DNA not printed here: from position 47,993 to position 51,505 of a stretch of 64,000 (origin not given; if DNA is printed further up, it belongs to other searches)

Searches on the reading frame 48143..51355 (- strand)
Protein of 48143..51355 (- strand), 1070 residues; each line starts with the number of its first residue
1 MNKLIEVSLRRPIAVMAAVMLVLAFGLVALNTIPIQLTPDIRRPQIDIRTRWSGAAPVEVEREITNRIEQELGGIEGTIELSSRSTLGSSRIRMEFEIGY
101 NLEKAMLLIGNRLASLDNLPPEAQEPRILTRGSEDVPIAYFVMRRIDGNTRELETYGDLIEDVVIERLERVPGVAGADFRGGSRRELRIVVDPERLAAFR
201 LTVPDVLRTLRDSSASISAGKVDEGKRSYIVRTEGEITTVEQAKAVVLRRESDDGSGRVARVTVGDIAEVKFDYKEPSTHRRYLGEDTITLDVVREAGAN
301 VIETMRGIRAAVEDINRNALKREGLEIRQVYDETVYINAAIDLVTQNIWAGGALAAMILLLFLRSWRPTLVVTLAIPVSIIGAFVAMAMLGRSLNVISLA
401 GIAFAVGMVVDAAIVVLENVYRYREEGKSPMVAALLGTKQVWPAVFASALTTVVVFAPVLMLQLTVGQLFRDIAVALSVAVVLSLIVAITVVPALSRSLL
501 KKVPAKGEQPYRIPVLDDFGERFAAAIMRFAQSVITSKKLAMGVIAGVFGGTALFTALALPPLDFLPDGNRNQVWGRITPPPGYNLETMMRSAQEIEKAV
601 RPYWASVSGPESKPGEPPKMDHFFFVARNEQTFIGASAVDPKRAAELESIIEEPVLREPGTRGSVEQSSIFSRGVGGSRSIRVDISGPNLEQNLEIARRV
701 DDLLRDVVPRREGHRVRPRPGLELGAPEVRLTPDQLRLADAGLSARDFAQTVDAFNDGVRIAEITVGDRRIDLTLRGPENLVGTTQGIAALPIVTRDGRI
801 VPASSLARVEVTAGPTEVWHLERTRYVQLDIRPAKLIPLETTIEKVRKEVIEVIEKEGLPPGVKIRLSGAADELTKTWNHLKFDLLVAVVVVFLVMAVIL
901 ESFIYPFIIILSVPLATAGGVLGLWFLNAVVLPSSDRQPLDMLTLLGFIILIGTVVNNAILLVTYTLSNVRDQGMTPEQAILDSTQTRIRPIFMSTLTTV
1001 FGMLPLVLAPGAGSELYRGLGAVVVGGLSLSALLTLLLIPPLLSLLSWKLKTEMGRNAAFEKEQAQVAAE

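Call 3: search_protein_families(library=pfam, proteins=[window:48143-51355:-])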
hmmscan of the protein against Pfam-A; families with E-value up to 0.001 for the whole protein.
window:48143-51355:- (1070 aa): 2 families
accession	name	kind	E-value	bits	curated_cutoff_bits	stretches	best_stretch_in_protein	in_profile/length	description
PF00873.25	ACR_tran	-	2.8e-204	681.3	28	1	5-1045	2-1019/1021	AcrB/AcrD/AcrF family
PF03176.21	MMPL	-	3.7e-20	72.6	20.5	2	843-1049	107-305/333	MMPL family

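Call 4: search_protein_families(library=ncbifam, proteins=[window:48143-51355:-])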
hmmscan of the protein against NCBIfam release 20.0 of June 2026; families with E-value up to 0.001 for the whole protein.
window:48143-51355:- (1070 aa): 25 families
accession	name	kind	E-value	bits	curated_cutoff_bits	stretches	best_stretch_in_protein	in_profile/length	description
NF033617.1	RND_permease_2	subfamily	1.8e-181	605.5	1250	1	7-1046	3-1007/1009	multidrug efflux RND transporter permease subunit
NF000282.2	RND_permease_1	subfamily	6.8e-144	481.1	1250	1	10-1042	6-1023/1029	multidrug efflux RND transporter permease subunit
TIGR00915.1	2A0602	subfamily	1.3e-122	410.6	940.35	2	9-598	6-596/1050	efflux RND transporter permease subunit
NF007905.0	PRK10614.1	equivalog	9.9e-115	384.3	1774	2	7-601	6-587/1025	multidrug efflux RND transporter permease subunit MdtC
NF007798.0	PRK10503.1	equivalog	3e-107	359.5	1584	2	10-597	18-593/1040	MdtB/MuxB family multidrug efflux RND transporter permease subunit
TIGR00914.1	2A0601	subfamily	3.7e-107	359.3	701.45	1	2-1050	3-1039/1051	CusA/CzcA family heavy metal efflux RND transporter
NF007133.0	PRK09579.1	equivalog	4.5e-97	325.8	1763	2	6-505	5-494/1017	multidrug efflux RND transporter permease subunit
NF007842.1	PRK10555.1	equivalog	9.7e-95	318.3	1854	2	9-598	6-595/1036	multidrug efflux RND transporter permease AcrD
NF007131.0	PRK09577.1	equivalog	1.3e-92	311.2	1768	2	10-601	7-596/1045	multidrug efflux RND transporter permease subunit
NF000037.1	RND_perm_OqxB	exception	2.1e-77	260.9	2200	2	10-513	9-512/1050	multidrug efflux RND transporter permease subunit OqxB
NF011706.2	PRK15127.1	equivalog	5.5e-77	259.6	2150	2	10-573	7-571/1049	multidrug efflux RND transporter permease subunit AcrB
TIGR00921.1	2A067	subfamily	1.6e-17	62.9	351.9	2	844-1068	153-368/733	hydrophobe/amphiphile efflux-3 (HAE3) family transporter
TIGR00833.1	actII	subfamily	1.7e-16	59.7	874.7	2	339-495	169-328/910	MMPL family RND transporter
TIGR00916.1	2A0604s01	subfamily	4.3e-12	46.1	148.6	1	328-489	71-231/231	SecD/SecF family protein translocase subunit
NF009583.0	PRK13024.1-3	subfamily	2.3e-10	39.1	721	1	340-506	277-438/755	protein translocase subunit SecDF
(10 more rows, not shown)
